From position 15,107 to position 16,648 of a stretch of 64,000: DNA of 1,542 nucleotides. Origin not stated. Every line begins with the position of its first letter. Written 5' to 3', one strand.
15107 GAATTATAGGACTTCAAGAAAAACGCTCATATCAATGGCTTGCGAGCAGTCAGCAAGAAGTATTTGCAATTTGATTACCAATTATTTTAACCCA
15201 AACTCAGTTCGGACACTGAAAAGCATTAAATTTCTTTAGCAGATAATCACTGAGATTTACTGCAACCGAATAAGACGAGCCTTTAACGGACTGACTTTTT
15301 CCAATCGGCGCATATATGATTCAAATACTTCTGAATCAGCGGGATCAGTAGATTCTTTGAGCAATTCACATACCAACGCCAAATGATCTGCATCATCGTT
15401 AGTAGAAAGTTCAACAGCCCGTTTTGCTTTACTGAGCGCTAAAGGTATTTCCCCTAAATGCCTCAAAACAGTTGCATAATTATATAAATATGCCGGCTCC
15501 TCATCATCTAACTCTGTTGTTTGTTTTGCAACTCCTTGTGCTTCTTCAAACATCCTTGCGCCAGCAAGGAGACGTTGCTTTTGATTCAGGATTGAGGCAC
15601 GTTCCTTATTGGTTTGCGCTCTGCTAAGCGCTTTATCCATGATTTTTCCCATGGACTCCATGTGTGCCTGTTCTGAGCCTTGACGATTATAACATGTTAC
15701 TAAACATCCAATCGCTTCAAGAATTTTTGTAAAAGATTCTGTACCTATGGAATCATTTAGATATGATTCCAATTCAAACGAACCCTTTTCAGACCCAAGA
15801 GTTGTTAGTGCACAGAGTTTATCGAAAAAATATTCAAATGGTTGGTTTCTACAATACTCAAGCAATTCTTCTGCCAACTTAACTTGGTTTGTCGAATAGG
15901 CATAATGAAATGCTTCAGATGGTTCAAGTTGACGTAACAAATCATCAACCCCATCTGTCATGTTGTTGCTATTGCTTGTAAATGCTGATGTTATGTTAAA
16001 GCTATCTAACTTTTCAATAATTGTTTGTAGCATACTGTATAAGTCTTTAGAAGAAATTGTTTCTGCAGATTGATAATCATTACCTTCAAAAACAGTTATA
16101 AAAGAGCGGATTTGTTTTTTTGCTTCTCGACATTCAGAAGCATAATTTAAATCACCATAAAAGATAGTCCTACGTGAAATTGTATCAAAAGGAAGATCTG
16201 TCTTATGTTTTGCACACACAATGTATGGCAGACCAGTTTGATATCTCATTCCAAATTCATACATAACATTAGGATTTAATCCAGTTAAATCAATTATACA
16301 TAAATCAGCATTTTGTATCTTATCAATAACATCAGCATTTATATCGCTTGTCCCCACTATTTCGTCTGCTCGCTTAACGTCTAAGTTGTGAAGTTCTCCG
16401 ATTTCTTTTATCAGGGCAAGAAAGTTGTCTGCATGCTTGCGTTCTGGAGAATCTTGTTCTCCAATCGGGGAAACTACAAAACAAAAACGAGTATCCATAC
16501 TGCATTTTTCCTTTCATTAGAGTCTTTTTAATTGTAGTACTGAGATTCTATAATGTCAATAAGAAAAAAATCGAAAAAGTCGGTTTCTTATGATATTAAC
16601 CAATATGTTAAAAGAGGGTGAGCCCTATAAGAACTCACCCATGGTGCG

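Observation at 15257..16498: Orphan NDT-like Rossmann domain fused to TPR-like sensor domain: candidate undescribed single-gene conflict/defence system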

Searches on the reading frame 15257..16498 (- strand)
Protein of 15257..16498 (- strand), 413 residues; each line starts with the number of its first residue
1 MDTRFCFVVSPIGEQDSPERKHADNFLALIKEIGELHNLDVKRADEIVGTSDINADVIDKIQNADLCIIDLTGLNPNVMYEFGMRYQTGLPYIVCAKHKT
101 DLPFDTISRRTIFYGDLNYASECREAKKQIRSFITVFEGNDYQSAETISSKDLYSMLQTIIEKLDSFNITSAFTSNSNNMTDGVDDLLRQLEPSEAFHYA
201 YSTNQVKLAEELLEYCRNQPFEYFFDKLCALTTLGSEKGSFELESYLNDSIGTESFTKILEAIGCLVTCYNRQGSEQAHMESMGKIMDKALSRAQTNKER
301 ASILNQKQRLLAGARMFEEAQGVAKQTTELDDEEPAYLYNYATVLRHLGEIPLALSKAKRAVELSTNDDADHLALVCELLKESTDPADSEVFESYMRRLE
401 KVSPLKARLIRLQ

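Call 4: search_protein_families(library=pfam, proteins=[window:15257-16498:-], max_evalue=1)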
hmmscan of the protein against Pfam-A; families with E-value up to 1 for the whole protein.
window:15257-16498:- (413 aa): 7 families
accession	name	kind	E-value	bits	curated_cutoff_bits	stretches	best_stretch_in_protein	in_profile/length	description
PF13424.12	TPR_12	-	0.00026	21.5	30.1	1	294-365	3-75/77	Tetratricopeptide repeat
PF13432.12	TPR_16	-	0.0019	19.1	32.7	1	311-368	7-64/65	Tetratricopeptide repeat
PF05014.21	Nuc_deoxyrib_tr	-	0.018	15.6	28.8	1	45-99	44-100/117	Nucleoside 2-deoxyribosyltransferase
PF13326.11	PSII_Pbs27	-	0.034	14.9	25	1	121-167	70-111/140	Photosystem II Pbs27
PF07719.23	TPR_2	-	0.06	13.9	27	1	336-367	2-33/34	Tetratricopeptide repeat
PF25101.1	Spectrin_7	-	0.14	13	27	0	19-49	46-76/99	Animal spectrin repeats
PF21861.2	RepB_C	-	0.14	12.6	27.3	0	206-232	20-46/58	Replication protein RepB, C-terminal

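Call 5: search_protein_families(library=padloc, proteins=[window:15257-16498:-], max_evalue=1)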
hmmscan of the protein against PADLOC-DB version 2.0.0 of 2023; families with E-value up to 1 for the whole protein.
window:15257-16498:- (413 aa): 1 family
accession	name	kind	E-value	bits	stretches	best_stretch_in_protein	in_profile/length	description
PDLC00733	Effector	-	9.1e-10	35.9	1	45-125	285-365/388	TIR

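Call 6: search_protein_families(library=ncbifam, proteins=[window:15257-16498:-], max_evalue=1)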
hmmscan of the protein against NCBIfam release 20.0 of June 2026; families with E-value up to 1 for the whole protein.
window:15257-16498:- (413 aa): 4 families
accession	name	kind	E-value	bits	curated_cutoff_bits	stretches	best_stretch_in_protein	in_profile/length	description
NF040959.1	MamA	equivalog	0.0012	18.4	200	1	281-374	88-178/204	magnetosome protein MamA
NF008520.0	PRK11447.1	equivalog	0.0058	14.4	858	1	261-372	420-532/1157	cellulose synthase complex outer membrane protein BcsC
NF033640.1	N_Twi_rSAM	subfamily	0.031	13.4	170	1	146-217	182-250/398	twitch domain-containing radical SAM protein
NF033920.0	C39_PA2778_fam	equivalog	0.095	12.1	150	1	316-364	205-253/255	PA2778 family cysteine peptidase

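Call 7: find_homologous_proteins(query=window:15257-16498:-)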
Query window:15257-16498:- (413 aa): 212 proteins with E <= 0.001 among 7255 candidates; the best 120 are listed.
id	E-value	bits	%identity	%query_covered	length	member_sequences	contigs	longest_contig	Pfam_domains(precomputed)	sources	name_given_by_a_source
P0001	1.7e-271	918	100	100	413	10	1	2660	-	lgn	-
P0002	9.6e-217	738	80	100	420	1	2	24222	PF13424.13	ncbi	-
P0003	3.6e-214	729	78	100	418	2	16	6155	-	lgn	-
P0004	4.9e-205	699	76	100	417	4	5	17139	PF13424.13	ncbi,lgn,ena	-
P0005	9.4e-194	662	72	100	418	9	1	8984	PF13424.13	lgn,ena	-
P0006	3.3e-192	657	71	100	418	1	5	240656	PF13424.13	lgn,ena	-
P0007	7.7e-185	633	70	100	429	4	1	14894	-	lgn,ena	-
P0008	9.0e-180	616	66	100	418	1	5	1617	-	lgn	-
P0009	1.8e-179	615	67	100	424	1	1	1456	-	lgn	-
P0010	1.9e-164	566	63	100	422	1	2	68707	-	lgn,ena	-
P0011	5.8e-164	564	61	99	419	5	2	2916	PF13424.13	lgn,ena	-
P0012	3.0e-163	562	62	99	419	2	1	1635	-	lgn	-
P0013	3.2e-163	562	62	99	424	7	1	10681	-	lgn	-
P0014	1.8e-156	539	59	100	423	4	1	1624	-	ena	-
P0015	5.3e-156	538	59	100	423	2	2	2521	-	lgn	-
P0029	1.5e-129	451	52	100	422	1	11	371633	-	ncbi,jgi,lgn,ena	-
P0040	2.9e-93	331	43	100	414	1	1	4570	-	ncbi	-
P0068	1.2e-42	165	35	82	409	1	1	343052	-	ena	-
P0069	5.5e-42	163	31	98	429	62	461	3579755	-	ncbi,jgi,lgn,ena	-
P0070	1.1e-40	158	30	91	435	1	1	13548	-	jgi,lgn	jgi:tetratricopeptide (TPR) repeat protein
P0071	1.2e-38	152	28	97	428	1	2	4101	PF13431.13,PF13181.13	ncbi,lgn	-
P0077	4.1e-25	107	49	31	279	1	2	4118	-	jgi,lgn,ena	-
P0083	9.5e-20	89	32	46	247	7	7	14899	-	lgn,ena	-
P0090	8.1e-19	86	41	34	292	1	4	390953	-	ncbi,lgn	-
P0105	4.5e-17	81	43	34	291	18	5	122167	-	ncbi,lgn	-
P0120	8.0e-16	76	40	31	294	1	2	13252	PF02810.22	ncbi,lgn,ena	-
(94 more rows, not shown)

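Call 8: search_solved_structures(query=window:15257-16498:-, max_evalue=10, show_alignments=3)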
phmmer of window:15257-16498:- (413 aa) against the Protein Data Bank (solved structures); distinct sequences matched with E-value up to 10: 11.
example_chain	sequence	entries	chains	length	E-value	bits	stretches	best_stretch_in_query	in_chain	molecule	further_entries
6b85_J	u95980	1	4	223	0.066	15.7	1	307-371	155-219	TMHC4_R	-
1mow_A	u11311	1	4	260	0.25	13.8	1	130-232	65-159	chimera of homing endonuclease I-DmoI and DNA endonuclease I-CreI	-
2q7f_A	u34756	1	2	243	0.26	13.7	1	315-371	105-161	YrrB protein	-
1w3b_A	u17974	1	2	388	0.32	13.4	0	310-390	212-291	UDP-N-ACETYLGLUCOSAMINE--PEPTIDE N-ACETYLGLUCOSAMINYLTRANSFERASE 110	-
7obi_A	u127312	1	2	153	0.54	12.7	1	263-385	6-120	CTPR-rv4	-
7aoi_XO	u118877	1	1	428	0.72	12.3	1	151-219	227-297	SpoU rRNA Methylase family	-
6eou_A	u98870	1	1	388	0.89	12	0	310-390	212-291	UDP-N-acetylglucosamine--peptide N-acetylglucosaminyltransferase 110 kDa subunit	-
6yxx_EE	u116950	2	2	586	1.2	11.6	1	151-219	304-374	SpoU_methylase domain-containing protein | mt-LAF5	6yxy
8far_A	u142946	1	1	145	1.8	10.9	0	315-371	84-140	I432-1-CC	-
8rlj_A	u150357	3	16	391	2.1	10.7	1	193-261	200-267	Class C beta-lactamase-related serine hydrolase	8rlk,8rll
8cus_A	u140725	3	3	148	5.8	9.3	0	315-368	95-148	I432-1(NaCl) Chain A | I432-1(Imd) Chain A | I432-1-X3 Chain A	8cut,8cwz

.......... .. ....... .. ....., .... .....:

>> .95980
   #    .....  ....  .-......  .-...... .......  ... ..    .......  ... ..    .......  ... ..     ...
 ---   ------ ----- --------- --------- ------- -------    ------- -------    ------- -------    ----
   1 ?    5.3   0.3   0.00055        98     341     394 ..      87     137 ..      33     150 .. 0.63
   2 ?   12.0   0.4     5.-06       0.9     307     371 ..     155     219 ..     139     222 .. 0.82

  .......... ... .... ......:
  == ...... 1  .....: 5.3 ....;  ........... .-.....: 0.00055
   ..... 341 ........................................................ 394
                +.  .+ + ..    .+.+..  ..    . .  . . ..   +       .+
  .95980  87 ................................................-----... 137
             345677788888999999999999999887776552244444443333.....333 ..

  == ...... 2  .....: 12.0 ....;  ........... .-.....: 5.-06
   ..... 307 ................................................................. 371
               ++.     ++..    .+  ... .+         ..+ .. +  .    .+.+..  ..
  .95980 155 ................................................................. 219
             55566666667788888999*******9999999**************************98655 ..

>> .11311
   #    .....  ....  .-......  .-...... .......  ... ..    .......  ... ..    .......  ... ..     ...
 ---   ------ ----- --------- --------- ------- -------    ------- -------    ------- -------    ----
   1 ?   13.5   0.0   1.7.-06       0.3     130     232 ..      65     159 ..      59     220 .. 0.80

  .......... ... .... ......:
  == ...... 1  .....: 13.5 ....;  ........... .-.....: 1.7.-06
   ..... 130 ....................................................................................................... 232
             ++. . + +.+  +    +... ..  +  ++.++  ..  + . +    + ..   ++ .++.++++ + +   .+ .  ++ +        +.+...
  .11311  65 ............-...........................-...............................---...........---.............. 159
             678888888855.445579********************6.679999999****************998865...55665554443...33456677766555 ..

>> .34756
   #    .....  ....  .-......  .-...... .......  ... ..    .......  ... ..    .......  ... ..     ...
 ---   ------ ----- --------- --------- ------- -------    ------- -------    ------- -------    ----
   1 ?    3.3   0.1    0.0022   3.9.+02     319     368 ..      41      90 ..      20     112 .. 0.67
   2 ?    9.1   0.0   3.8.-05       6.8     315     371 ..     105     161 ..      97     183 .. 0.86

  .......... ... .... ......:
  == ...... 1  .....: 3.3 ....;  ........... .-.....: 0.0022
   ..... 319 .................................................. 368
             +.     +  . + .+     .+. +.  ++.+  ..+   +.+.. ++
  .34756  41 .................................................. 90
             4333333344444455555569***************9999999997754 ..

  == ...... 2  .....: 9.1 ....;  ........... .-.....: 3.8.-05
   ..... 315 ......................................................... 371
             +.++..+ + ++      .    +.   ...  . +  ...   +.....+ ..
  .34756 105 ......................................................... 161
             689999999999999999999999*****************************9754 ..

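Call 15: find_encoding_contigs(protein=P0069, flank=10000, max_places=6)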
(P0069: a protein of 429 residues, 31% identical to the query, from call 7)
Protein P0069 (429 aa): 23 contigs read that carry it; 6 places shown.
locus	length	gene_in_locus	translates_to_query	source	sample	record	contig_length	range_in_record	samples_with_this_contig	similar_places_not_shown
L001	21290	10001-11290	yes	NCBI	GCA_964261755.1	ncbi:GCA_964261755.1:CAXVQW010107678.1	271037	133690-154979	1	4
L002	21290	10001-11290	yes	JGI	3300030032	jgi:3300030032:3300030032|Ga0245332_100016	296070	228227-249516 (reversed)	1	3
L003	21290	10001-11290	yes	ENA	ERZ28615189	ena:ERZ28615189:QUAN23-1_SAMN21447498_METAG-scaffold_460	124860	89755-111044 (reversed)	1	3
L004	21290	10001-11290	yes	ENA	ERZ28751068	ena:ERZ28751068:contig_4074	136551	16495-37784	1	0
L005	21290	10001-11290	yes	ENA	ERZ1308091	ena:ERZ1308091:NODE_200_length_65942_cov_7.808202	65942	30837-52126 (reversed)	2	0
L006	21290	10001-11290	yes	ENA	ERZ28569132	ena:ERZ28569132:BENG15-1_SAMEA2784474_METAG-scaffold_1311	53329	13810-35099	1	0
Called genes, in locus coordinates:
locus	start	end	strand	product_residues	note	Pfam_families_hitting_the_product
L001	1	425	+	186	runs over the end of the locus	-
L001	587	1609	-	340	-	PF05598:DUF772, PF01609:DDE_Tnp_1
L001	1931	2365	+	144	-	PF08281:Sigma70_r4_2 (weak), PF04545:Sigma70_r4 (weak)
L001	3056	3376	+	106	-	PF01381:HTH_3 (weak), PF12844:HTH_19 (weak)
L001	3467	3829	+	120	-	PF02452:PemK_toxin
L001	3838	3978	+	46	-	-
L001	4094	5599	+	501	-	PF00239:Resolvase, PF07508:Recombinase, PF13408:Zn_ribbon_recom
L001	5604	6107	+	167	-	PF07508:Recombinase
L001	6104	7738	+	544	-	PF00239:Resolvase, PF07508:Recombinase, PF13408:Zn_ribbon_recom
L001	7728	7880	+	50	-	-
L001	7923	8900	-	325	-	PF05598:DUF772, PF01609:DDE_Tnp_1, PF13612:DDE_Tnp_1_3, PF13751:DDE_Tnp_1_6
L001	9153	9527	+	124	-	-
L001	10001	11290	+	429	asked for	-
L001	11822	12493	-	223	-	PF00589:Phage_integrase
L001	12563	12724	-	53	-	-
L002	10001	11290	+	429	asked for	-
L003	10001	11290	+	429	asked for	-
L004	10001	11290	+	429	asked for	-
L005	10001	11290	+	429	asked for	-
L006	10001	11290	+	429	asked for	-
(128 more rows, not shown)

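Call 17: find_encoding_contigs(protein=P0006, flank=8000, max_places=3)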
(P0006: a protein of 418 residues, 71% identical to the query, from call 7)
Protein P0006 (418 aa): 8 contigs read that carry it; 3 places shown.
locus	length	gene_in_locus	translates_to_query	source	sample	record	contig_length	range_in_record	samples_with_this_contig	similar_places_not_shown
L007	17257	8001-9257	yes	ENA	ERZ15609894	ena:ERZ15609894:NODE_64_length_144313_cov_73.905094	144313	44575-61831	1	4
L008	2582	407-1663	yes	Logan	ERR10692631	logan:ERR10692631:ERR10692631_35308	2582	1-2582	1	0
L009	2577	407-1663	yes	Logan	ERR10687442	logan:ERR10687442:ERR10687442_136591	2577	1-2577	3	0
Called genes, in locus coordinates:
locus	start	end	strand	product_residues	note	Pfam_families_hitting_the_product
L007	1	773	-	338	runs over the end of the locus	PF01966:HD, PF13286:HD_assoc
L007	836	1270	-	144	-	PF13527:Acetyltransf_9 (faint), PF00583:Acetyltransf_1, PF13673:Acetyltransf_10, PF13508:Acetyltransf_7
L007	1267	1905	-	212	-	PF01205:Impact_N, PF09186:DUF1949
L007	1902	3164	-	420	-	PF13167:GTP-bdg_N, PF16360:GTP-bdg_M, PF01926:MMR_HSR1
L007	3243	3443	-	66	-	PF01197:Ribosomal_L31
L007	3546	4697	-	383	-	PF05636:HIGH_NTase1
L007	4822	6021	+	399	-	PF00871:Acetate_kinase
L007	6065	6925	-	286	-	PF02588:YitT_membrane, PF10035:DUF2179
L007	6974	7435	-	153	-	PF01451:LMWPc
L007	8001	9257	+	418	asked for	PF13424:TPR_12 (faint)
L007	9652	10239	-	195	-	PF00440:TetR_N (weak), PF14278:TetR_C_8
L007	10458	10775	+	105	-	-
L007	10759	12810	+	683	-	PF03176:MMPL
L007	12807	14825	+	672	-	-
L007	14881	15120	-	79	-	PF11823:Se_S_carrier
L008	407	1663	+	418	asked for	PF13424:TPR_12 (faint)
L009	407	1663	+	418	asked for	PF13424:TPR_12 (faint)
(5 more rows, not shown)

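Call 18: find_encoding_contigs(protein=P0029, flank=8000, max_places=3)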
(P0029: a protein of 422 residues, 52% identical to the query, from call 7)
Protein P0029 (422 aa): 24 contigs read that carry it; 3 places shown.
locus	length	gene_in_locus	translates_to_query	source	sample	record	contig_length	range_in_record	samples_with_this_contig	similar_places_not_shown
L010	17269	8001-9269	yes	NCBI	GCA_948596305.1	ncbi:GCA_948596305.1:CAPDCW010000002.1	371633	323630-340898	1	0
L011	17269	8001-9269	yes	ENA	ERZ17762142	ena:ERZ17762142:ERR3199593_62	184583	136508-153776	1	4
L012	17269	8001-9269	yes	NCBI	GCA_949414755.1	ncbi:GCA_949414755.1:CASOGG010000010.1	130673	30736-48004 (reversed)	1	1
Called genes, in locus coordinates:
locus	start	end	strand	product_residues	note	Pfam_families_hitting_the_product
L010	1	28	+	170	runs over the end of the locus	PF00383:dCMP_cyt_deam_1, PF14437:MafB19-deam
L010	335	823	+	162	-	PF00753:Lactamase_B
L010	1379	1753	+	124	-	PF11208:DUF2992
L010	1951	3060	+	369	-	PF13271:DUF4062, PF00072:Response_reg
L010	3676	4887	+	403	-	PF00872:Transposase_mut, PF10551:MULE (faint)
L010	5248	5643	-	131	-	-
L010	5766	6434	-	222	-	PF05598:DUF772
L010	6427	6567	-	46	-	-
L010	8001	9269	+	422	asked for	-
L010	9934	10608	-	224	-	PF00872:Transposase_mut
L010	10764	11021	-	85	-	PF00872:Transposase_mut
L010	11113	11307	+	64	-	-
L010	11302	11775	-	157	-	PF13302:Acetyltransf_3 (weak), PF00583:Acetyltransf_1, PF13673:Acetyltransf_10, PF13508:Acetyltransf_7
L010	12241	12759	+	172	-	PF13302:Acetyltransf_3, PF13420:Acetyltransf_4, PF00583:Acetyltransf_1, PF13523:Acetyltransf_8 (weak)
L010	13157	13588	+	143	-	-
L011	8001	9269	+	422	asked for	-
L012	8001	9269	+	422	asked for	-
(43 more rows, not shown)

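Call 20: predict_structure(alignment_id=A1)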
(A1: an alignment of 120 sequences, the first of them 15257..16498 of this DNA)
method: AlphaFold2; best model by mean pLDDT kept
length: 413 residues; sequences in the alignment: 120
mean_pLDDT: 91.6   pTM: 0.59
mean pLDDT of the five models: 91.6, 91.2, 91.0, 90.6, 90.4
residues with pLDDT >= 90: 341; 70-90: 34; 50-70: 24; < 50: 14
segments of 3 or more residues with pLDDT < 50: 168-181
pLDDT, mean of each block of 10 residues (from residue 1): 91 93 97 97 93 91 97 95 92 96 76 95 97 95 70 71 60 42 69 92 94 95 97 98 98 98 99 97 98 98 99 98 98 98 98 98 97 98 94 98 97 93
secondary structure, 60 per line:
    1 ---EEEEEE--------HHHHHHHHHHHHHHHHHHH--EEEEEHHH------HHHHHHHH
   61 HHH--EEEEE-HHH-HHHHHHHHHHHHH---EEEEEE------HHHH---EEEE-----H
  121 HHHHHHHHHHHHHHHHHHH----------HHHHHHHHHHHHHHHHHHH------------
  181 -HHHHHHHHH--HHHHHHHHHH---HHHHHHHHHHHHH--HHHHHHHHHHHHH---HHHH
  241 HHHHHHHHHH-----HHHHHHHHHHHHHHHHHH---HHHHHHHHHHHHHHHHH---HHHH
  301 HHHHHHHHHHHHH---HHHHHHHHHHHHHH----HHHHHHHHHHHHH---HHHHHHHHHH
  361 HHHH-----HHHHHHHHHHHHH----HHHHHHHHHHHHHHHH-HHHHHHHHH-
elements in order: E4-9 H18-36 E39-43 H53-63 E66-70 H76-88 E92-97 H104-107 E111-114 H120-139 H150-168 H182-190 H193-202 H206-218 H221-233 H237-250 H256-273 H277-293 H297-313 H317-330 H335-347 H351-364 H370-382 H387-402 H404-412

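Call 22: fold_search(model_id=the predicted structure, library=pdb)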
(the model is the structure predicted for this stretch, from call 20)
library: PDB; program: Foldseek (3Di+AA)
matches with E <= 10: 1681; with E <= 0.001: 19
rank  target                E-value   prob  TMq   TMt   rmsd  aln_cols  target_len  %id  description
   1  8chy                  1.3e-04  1.00  0.31  0.45  11.6       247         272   16  Crystal structure of an 8-repeat consensus TPR superhelix with Zinc. (released 2024-02-21)
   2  2ho1_A                1.3e-04  1.00  0.30  0.52   9.8       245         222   15  Functional Characterization of Pseudomonas Aeruginosa pilF (released 2006-07-25)
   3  9gaw_Z                1.9e-04  1.00  0.21  0.20  23.7       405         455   12  High-resolution structure of the Anaphase-promoting complex/cyclosome (APC/C) bound to co-activator Cdh1 (released 2024-08-14)
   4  9qhb                  2.0e-04  1.00  0.30  0.44  11.6       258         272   14  Crystal structure of 16-repeat CTPR protein with eliminated coordination sites (released 2025-10-22)
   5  1w3b_B                2.6e-04  1.00  0.22  0.24  10.9       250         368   19  The superhelical TPR domain of O-linked GlcNAc transferase reveals structural similarities to importin alpha. (released 2004-09-09)
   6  1w3b_A                2.7e-04  1.00  0.23  0.24  10.9       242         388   19  The superhelical TPR domain of O-linked GlcNAc transferase reveals structural similarities to importin alpha. (released 2004-09-09)
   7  2ho1_B                3.4e-04  1.00  0.34  0.56  10.2       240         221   15  Functional Characterization of Pseudomonas Aeruginosa pilF (released 2006-07-25)
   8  9hvq_Q                4.2e-04  1.00  0.32  0.16  20.4       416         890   10  Structure of the transcribing Pol II-DSIF-PAF-SPT6-RECQL5 complex (released 2025-07-16)
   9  5l9u_P                5.0e-04  1.00  0.28  0.27  23.6       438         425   11  Model of human Anaphase-promoting complex/Cyclosome (APC/C-CDH1) with a cross linked Ubiquitin variant-substrate-UBE2C (released 2016-09-14)
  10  6eou                  5.2e-04  1.00  0.28  0.34  11.3       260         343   18  O-GlcNAc transferase TPR domain with the intellectual disability associated mutation L254F (released 2018-05-09)
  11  6wb9_2                6.2e-04  1.00  0.36  0.48  11.0       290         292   18  Structure of the S. cerevisiae ER membrane complex (released 2020-06-03)
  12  5l9t_P                6.2e-04  1.00  0.28  0.26  23.5       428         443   11  Model of human Anaphase-promoting complex/Cyclosome (APC/C-CDH1) with E2 UBE2S poised for polyubiquitination where UBE (released 2016-10-26)
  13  7obi_B                6.5e-04  1.00  0.28  0.78   3.2       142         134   22  Consensus tetratricopeptide repeat protein type RV4 (released 2022-02-23)
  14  9qhc_A                8.1e-04  1.00  0.31  0.43  11.3       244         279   16  Crystal structure of 8-repeat CTPR protein with eliminated coordination sites (released 2025-10-22)
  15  8tar_Z                8.8e-04  1.00  0.18  0.16  22.9       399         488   14  APC/C-CDH1-UBE2C-Ubiquitin-CyclinB-NTD (released 2023-09-27)
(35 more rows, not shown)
